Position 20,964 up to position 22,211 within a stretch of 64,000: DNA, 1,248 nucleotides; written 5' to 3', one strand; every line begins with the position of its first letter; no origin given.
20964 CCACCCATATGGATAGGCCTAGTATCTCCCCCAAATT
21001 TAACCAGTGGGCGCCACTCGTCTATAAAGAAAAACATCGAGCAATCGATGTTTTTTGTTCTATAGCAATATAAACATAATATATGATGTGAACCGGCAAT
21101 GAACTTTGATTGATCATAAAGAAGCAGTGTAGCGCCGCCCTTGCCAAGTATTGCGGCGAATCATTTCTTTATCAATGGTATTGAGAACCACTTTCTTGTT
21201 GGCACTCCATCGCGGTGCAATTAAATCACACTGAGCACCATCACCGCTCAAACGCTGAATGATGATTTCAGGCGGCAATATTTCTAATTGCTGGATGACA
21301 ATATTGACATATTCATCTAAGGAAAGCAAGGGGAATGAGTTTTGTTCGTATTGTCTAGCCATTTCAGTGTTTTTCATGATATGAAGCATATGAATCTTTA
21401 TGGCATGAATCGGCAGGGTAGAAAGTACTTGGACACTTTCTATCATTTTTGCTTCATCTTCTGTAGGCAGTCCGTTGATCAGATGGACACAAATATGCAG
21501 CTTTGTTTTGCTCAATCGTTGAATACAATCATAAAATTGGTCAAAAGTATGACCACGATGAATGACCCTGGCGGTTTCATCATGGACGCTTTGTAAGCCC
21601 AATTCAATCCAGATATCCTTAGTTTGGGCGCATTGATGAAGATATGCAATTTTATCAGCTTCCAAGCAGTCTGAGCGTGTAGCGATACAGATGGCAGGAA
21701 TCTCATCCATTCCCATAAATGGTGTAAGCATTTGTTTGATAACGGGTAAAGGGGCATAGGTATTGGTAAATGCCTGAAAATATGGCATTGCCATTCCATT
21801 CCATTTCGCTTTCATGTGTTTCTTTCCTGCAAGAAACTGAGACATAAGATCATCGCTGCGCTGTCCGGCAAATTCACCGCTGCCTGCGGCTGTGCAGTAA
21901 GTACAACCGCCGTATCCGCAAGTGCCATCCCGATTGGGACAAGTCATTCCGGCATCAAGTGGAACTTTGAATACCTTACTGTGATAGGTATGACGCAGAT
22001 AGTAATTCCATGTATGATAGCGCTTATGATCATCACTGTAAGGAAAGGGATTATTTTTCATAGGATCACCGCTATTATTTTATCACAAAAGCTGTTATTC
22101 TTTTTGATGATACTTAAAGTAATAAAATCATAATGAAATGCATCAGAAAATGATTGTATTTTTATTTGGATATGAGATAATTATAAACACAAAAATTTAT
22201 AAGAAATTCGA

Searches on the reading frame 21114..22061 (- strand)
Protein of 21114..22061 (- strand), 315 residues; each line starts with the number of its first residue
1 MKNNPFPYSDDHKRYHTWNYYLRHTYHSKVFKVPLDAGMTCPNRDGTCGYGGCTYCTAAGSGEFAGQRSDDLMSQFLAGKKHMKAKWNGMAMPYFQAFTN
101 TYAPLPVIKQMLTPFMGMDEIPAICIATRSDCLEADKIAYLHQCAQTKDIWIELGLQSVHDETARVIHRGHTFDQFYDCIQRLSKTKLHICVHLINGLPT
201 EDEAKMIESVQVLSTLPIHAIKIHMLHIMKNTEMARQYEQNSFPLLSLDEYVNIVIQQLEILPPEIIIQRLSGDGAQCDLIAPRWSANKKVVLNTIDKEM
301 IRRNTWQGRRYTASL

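Call 10: find_related_loci(query=window:21114-22061:-, collection=genome_contigs, flank=4000)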
Query window:21114-22061:- (315 aa) in genome_contigs; peptide patterns used: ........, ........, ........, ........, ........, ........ (x = any residue, [..] = any of these).
25 stretches matched a pattern; 9 encode a relative of the query (tblastn E <= 1e-3); 9 distinct loci.
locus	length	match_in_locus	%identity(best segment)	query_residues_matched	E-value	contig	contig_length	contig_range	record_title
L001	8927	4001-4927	58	1-309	4e-125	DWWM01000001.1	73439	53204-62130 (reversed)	MAG TPA_asm: Candidatus Merdibacter merdavium isolate CHK187-11901 CHK187__C2414_L73439_SAMEA5754831, whole genome shotg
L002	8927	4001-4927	50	1-309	1e-104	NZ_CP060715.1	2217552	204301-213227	Erysipelothrix inopinata strain DSM 15511 chromosome, complete genome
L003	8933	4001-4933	48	1-311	3e-103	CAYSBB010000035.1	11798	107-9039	MAG TPA_asm: uncultured Erysipelothrix sp. isolate SRP294416_co2_436 genome assembly, contig: NODE_7488_length_11798_cov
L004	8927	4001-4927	48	1-309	1e-102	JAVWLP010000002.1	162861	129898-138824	MAG: Erysipelothrix sp. isolate CGS1Y4-bin18 NODE_54_length_162861_cov_6.973754, whole genome shotgun sequence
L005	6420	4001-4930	45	1-309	4e-94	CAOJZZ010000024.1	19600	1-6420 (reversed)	MAG TPA_asm: uncultured Tenericutes bacterium isolate SRR17684619_bin.35_metawrap_v1.3_MAG genome assembly, contig: NODE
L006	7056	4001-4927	42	1-309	5e-81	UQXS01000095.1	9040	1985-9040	uncultured Ruminococcus sp. isolate UMGS739 genome assembly, contig: NODE_3212_length_9040_cov_4.179299, whole genome sh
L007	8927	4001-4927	41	1-309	2e-79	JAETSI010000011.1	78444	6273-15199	MAG: Oscillospiraceae bacterium isolate S32_Bin2 scaffold_416, whole genome shotgun sequence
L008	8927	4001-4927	40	1-309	2e-78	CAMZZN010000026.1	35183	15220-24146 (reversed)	MAG TPA_asm: uncultured Ruminococcus sp. isolate SRR14629575_bin.4_metawrap_v1.3_MAG genome assembly, contig: NODE.943_l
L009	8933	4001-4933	50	1-313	2e-109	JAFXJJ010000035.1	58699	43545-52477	MAG: Erysipelotrichales bacterium isolate RGIG6468 Sheep_Rectum.Co__c942779, whole genome shotgun sequence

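Call 12: find_encoding_contigs(protein=window:21114-22061:-, flank=3000, max_places=10)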
Protein window:21114-22061:- (315 aa): 8 contigs read that carry it; 5 places shown.
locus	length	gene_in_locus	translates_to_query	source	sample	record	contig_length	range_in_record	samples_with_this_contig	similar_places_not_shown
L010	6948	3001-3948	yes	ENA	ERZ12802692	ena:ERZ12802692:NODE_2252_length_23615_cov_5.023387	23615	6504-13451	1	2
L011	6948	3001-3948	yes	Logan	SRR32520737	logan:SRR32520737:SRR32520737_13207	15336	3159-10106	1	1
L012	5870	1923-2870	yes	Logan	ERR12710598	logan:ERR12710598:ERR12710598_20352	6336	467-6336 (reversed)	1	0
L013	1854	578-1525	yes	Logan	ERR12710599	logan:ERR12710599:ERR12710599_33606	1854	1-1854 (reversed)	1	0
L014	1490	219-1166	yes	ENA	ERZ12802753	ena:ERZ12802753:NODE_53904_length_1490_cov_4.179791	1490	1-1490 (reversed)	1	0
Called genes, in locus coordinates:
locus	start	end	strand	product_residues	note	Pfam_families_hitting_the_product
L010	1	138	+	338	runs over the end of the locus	PF18152:DAHP_snth_FXD, PF00793:DAHP_synth_1, PF03102:NeuB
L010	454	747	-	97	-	PF14275:DUF4362 (weak)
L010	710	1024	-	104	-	-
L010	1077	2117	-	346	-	PF04237:YjbR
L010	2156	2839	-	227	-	PF01863:YgjP-like, PF10263:SprT-like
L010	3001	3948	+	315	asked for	PF04055:Radical_SAM, PF16199:Radical_SAM_C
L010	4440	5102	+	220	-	PF07722:Peptidase_C26, PF01174:SNO (faint), PF00117:GATase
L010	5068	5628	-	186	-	PF09335:VTT_dom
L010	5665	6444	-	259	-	PF00702:Hydrolase, PF13344:Hydrolase_6, PF13242:Hydrolase_like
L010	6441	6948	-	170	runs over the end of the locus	-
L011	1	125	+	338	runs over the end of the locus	PF18152:DAHP_snth_FXD, PF00793:DAHP_synth_1, PF03102:NeuB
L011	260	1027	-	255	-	PF14275:DUF4362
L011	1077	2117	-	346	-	PF04237:YjbR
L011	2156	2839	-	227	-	PF01863:YgjP-like, PF10263:SprT-like (weak)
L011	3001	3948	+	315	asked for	PF04055:Radical_SAM, PF16199:Radical_SAM_C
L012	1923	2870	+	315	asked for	PF04055:Radical_SAM, PF16199:Radical_SAM_C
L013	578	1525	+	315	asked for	PF04055:Radical_SAM, PF16199:Radical_SAM_C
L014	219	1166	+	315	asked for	PF04055:Radical_SAM, PF16199:Radical_SAM_C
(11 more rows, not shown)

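Call 17: find_homologous_proteins(query=window:21114-22061:-, max_evalue=1e-60)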
Query window:21114-22061:- (315 aa): 6366 proteins with E <= 1e-60 among 8000 candidates; the best 120 are listed.
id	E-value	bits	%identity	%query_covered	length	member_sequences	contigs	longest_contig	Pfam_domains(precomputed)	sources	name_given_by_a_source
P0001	5.7e-217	737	99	100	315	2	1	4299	PF16199.11,PF04055.28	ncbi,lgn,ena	-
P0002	3.3e-183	626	82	100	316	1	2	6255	PF16199.11,PF04055.28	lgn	-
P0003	1.5e-168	578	78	99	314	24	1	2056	PF16199.11,PF04055.28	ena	-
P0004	2.1e-165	568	77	99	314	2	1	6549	PF16199.11,PF04055.28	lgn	-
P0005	3.0e-163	561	76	99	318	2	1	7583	PF16199.11,PF04055.28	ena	-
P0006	2.9e-161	554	75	99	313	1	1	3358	PF16199.11,PF04055.28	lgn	-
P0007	5.7e-155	533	71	99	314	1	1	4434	PF16199.11,PF04055.28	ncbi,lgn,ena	-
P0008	3.9e-149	514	68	99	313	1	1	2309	PF16199.11,PF04055.28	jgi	-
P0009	2.4e-144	499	66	98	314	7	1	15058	PF16199.11,PF04055.28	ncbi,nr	ncbi:MAG: TIGR01212 family radical SAM protein [Erysipelotrichaceae bacterium]|nr:TIGR01212 family r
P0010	1.2e-142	493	65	98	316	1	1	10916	PF16199.11,PF04055.28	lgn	-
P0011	6.8e-141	487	63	99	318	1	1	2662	PF16199.11,PF04055.28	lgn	-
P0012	9.4e-141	487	63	99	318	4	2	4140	PF16199.11,PF04055.28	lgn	-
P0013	1.6e-140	486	65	99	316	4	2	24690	PF16199.11,PF04055.28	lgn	-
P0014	2.9e-140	485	63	99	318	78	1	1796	PF16199.11,PF04055.28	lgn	-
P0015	2.8e-139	482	64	99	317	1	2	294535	PF16199.11,PF04055.28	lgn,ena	-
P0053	1.5e-130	453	63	98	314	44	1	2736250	PF16199.11,PF04055.28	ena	-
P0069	5.0e-129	448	59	98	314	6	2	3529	PF16199.11,PF04055.28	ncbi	ncbi:MAG: TIGR01212 family radical SAM protein [Longicatena sp.]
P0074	1.8e-128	446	61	98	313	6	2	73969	PF16199.11,PF04055.28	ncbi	ncbi:MAG: TIGR01212 family radical SAM protein [Longicatena sp.]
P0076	4.7e-128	445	61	98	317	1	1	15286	PF16199.11,PF04055.28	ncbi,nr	ncbi:MAG: TIGR01212 family radical SAM protein [Bacilli bacterium]|nr:TIGR01212 family radical SAM p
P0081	1.9e-127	443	61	97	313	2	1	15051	PF16199.11,PF04055.28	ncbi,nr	ncbi:MAG: TIGR01212 family radical SAM protein [Erysipelotrichia bacterium]|nr:TIGR01212 family radi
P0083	3.0e-127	442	60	98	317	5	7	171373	PF16199.11,PF04055.28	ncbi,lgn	ncbi:MAG: TIGR01212 family radical SAM protein [Erysipelotrichaceae bacterium]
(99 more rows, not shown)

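Call 18: find_encoding_contigs(protein=P0002, flank=2500, max_places=2)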
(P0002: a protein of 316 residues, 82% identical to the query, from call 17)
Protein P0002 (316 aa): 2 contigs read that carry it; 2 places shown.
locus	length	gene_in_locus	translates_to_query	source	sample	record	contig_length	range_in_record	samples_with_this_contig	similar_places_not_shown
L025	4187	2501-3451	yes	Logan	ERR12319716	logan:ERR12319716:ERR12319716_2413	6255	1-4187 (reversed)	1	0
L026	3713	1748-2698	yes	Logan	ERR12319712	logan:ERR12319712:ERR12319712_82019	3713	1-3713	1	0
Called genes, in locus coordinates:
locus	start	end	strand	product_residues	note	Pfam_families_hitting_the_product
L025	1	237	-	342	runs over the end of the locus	PF04237:YjbR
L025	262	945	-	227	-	PF01863:YgjP-like, PF10263:SprT-like (weak)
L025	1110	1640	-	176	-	-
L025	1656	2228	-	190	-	-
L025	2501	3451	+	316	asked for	PF04055:Radical_SAM, PF16199:Radical_SAM_C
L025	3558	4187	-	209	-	?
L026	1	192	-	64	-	?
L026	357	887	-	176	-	-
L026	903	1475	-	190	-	-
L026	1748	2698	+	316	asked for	PF04055:Radical_SAM, PF16199:Radical_SAM_C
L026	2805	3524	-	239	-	PF00392:GntR, PF07702:UTRA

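Call 19: find_encoding_contigs(protein=P0004, flank=2500, max_places=2)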
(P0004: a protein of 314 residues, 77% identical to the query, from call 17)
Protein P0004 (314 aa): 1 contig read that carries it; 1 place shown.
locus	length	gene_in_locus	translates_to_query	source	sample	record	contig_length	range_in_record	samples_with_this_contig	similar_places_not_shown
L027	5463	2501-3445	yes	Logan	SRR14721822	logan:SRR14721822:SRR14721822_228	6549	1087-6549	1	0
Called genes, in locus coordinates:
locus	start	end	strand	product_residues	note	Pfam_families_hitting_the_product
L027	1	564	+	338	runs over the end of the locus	PF18152:DAHP_snth_FXD, PF00793:DAHP_synth_1, PF03102:NeuB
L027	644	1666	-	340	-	PF04237:YjbR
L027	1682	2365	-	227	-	PF01863:YgjP-like, PF10263:SprT-like (weak)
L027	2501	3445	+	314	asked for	PF04055:Radical_SAM, PF16199:Radical_SAM_C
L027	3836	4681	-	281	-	PF02517:Rce1-like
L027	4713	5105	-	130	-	-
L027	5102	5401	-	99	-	PF04397:LytTR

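Call 20: find_encoding_contigs(protein=P0005, flank=2500, max_places=2)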
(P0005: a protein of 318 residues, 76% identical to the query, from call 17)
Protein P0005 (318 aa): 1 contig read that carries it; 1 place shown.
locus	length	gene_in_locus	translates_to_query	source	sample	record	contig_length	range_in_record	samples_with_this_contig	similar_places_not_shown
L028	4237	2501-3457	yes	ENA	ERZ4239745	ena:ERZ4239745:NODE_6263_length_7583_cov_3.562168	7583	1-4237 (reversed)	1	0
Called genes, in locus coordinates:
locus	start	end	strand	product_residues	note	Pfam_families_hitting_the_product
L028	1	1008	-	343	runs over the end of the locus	PF04237:YjbR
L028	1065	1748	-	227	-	PF01863:YgjP-like, PF10263:SprT-like (weak)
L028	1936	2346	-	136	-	PF28474:DUF8412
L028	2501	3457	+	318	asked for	PF04055:Radical_SAM, PF16199:Radical_SAM_C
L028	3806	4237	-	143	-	?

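Call 21: find_encoding_contigs(protein=P0007, flank=2500, max_places=2)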
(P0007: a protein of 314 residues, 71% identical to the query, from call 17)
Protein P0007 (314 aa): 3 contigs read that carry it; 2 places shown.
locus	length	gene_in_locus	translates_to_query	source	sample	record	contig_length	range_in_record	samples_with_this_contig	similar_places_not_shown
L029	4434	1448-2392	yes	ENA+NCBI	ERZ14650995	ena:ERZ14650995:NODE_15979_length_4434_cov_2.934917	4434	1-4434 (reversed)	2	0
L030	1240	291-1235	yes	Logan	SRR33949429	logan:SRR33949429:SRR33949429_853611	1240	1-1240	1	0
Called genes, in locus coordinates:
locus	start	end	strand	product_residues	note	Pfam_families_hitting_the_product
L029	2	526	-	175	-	?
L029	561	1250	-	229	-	PF01863:YgjP-like, PF10263:SprT-like (weak)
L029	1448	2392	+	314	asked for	PF04055:Radical_SAM, PF16199:Radical_SAM_C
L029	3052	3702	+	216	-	PF07722:Peptidase_C26, PF00117:GATase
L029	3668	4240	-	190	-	PF09335:VTT_dom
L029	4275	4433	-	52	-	?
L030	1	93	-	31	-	?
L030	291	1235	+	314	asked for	PF04055:Radical_SAM, PF16199:Radical_SAM_C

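Call 24: find_encoding_contigs(protein=P0009, flank=2500, max_places=1)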
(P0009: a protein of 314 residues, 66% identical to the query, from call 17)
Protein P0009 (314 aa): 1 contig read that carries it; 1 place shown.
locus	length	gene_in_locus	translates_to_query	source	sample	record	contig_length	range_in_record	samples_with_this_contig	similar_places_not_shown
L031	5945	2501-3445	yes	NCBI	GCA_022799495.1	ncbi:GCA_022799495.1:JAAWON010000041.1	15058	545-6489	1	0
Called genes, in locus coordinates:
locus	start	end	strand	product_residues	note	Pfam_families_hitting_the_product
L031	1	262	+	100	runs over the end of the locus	PF01381:HTH_3, PF13443:HTH_26 (weak)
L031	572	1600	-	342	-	PF04237:YjbR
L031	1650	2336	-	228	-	PF01863:YgjP-like, PF10263:SprT-like (weak)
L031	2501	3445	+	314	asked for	PF04055:Radical_SAM, PF16199:Radical_SAM_C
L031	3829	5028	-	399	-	PF04165:DUF401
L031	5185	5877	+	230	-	PF07722:Peptidase_C26, PF00117:GATase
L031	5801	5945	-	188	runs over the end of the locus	PF09335:VTT_dom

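Call 25: find_encoding_contigs(protein=P0010, flank=2500, max_places=1)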
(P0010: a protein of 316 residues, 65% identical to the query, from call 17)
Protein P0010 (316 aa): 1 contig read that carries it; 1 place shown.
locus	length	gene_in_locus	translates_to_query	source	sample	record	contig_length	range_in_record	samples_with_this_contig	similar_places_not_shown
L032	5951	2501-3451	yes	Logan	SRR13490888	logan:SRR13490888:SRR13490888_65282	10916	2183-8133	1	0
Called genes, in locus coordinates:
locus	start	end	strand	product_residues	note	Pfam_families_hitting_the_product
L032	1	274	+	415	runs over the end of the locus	PF08501:Shikimate_dh_N, PF13521:AAA_28 (weak), PF01202:SKI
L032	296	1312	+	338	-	PF18152:DAHP_snth_FXD, PF00793:DAHP_synth_1, PF03102:NeuB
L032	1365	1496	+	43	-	-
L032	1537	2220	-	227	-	PF01863:YgjP-like, PF10263:SprT-like (weak)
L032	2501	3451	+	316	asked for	PF04055:Radical_SAM, PF16199:Radical_SAM_C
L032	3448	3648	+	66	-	-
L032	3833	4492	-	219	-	PF14275:DUF4362 (weak)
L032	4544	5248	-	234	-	PF14285:DUF4367 (faint)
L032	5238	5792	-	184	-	PF04542:Sigma70_r2 (faint), PF04545:Sigma70_r4 (faint), PF08281:Sigma70_r4_2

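Call 26: find_encoding_contigs(protein=P0015, flank=2500, max_places=1)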
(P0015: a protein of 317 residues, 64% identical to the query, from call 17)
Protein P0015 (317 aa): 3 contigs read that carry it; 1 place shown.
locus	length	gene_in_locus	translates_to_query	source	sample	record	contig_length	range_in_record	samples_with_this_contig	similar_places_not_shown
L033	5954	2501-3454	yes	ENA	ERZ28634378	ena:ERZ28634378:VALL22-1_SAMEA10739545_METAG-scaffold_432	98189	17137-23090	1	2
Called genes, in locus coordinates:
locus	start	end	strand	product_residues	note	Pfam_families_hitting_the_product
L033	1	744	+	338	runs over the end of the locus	PF18152:DAHP_snth_FXD, PF00793:DAHP_synth_1, PF03102:NeuB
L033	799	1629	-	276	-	PF02645:DegV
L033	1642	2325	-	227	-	PF01863:YgjP-like, PF10263:SprT-like (weak)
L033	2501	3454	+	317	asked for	PF04055:Radical_SAM, PF16199:Radical_SAM_C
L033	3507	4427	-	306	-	PF04204:HTS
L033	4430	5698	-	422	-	PF01053:Cys_Met_Meta_PP, PF01041:DegT_DnrJ_EryC1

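Call 56: find_encoding_contigs(protein=P0053, flank=10000, max_places=1)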
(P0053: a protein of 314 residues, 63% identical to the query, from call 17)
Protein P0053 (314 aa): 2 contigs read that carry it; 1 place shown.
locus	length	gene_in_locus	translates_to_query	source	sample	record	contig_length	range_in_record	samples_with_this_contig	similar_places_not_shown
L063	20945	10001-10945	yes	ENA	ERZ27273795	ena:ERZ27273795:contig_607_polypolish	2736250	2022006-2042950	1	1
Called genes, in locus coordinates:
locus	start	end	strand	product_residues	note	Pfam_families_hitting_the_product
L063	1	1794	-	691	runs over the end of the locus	PF02687:FtsX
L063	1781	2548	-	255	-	PF00005:ABC_tran, PF02463:SMC_N (faint), PF13304:AAA_21 (faint)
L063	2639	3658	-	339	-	PF02518:HATPase_c, PF13589:HATPase_c_3 (weak)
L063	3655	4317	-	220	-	PF00072:Response_reg, PF00486:Trans_reg_C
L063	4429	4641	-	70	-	PF12844:HTH_19, PF13560:HTH_31, PF01381:HTH_3, PF13413:HTH_25 (weak), PF13443:HTH_26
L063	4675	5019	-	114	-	PF20040:DUF6442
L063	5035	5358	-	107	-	PF20040:DUF6442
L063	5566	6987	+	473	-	PF00324:AA_permease, PF13520:AA_permease_2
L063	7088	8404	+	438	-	PF02127:Peptidase_M18, PF05343:Peptidase_M42 (faint)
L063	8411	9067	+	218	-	-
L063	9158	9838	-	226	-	PF01863:YgjP-like, PF10263:SprT-like (weak)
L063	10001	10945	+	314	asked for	PF04055:Radical_SAM, PF16199:Radical_SAM_C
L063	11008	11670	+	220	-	PF07722:Peptidase_C26, PF00117:GATase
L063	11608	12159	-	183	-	PF09335:VTT_dom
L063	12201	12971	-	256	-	PF00702:Hydrolase, PF08282:Hydrolase_3 (faint), PF13344:Hydrolase_6, PF13419:HAD_2 (faint), PF13242:Hydrolase_like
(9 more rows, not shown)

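Call 57: find_encoding_contigs(protein=P0074, flank=10000, max_places=1)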
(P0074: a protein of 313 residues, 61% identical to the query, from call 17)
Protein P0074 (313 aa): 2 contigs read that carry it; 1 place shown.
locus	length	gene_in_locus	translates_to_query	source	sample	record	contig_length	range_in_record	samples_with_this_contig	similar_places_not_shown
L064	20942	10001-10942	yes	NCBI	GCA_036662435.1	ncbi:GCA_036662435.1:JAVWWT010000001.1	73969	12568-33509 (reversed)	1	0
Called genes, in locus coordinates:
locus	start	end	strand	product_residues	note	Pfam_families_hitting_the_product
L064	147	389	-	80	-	-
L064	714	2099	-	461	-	PF14691:Fer4_20, PF07992:Pyr_redox_2, PF13450:NAD_binding_8 (weak), PF13738:Pyr_redox_3 (faint), PF00070:Pyr_redox (weak)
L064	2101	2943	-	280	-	PF00175:NAD_binding_1 (faint), PF10418:DHODB_Fe-S_bind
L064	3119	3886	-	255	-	PF01487:DHquinase_I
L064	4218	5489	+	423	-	PF08501:Shikimate_dh_N, PF01488:Shikimate_DH (faint), PF01202:SKI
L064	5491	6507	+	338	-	PF18152:DAHP_snth_FXD, PF00793:DAHP_synth_1, PF03102:NeuB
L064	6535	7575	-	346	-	PF05343:Peptidase_M42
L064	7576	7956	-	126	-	PF10990:DUF2809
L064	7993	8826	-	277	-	PF02645:DegV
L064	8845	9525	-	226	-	PF01863:YgjP-like, PF10263:SprT-like (weak)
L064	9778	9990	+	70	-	PF09855:Zn_ribbon_13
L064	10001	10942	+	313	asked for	PF04055:Radical_SAM, PF16199:Radical_SAM_C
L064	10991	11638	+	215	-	PF07722:Peptidase_C26, PF00117:GATase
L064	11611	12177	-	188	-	PF09335:VTT_dom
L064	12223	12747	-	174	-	-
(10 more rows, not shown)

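Call 58: find_encoding_contigs(protein=P0083, flank=10000, max_places=1)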
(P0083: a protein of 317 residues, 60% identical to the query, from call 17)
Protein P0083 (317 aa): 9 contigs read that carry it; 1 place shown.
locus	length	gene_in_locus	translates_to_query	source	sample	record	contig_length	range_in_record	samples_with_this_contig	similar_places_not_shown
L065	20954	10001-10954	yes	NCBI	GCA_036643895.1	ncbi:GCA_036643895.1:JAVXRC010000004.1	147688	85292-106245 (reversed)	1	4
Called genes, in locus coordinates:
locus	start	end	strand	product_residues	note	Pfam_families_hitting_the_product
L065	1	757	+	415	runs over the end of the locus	PF08501:Shikimate_dh_N, PF01202:SKI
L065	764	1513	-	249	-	PF01487:DHquinase_I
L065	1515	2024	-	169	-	PF00583:Acetyltransf_1, PF13508:Acetyltransf_7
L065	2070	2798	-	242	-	PF20772:TACO1_YebC_N, PF01709:Transcrip_reg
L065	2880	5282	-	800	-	PF00133:tRNA-synt_1, PF01406:tRNA-synt_1e (faint), PF09334:tRNA-synt_1g, PF13603:tRNA-synt_1_2, PF00133:tRNA-synt_1, PF08264:Anticodon_1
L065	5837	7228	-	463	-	PF14691:Fer4_20, PF13738:Pyr_redox_3 (faint), PF07992:Pyr_redox_2, PF13450:NAD_binding_8 (faint), PF00070:Pyr_redox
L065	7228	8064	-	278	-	PF10418:DHODB_Fe-S_bind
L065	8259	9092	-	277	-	PF02645:DegV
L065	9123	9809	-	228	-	PF01863:YgjP-like, PF10263:SprT-like (weak)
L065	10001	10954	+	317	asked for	PF04055:Radical_SAM, PF16199:Radical_SAM_C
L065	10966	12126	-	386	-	PF07973:tRNA_SAD (weak)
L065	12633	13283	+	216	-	PF07722:Peptidase_C26, PF00117:GATase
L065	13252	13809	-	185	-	PF09335:VTT_dom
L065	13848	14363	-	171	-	-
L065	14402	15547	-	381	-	PF07690:MFS_1, PF12832:MFS_1_like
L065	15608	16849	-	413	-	PF00171:Aldedh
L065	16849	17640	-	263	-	PF00696:AA_kinase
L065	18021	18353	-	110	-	PF00436:SSB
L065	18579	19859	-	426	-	PF00675:Peptidase_M16, PF05193:Peptidase_M16_C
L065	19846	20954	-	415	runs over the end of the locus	PF05193:Peptidase_M16_C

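Call 64: search_protein_families(library=pfam, proteins=[window:21114-22061:-], max_evalue=0.001)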
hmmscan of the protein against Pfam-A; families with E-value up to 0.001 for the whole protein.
window:21114-22061:- (315 aa): 2 families
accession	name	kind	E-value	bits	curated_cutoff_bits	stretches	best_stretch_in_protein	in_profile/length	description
PF16199.10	Radical_SAM_C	-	1.7e-28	99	31.9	1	218-301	1-84/85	Radical_SAM C-terminal domain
PF04055.27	Radical_SAM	-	2.7e-11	44.3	29.5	1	52-211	10-164/166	Radical SAM superfamily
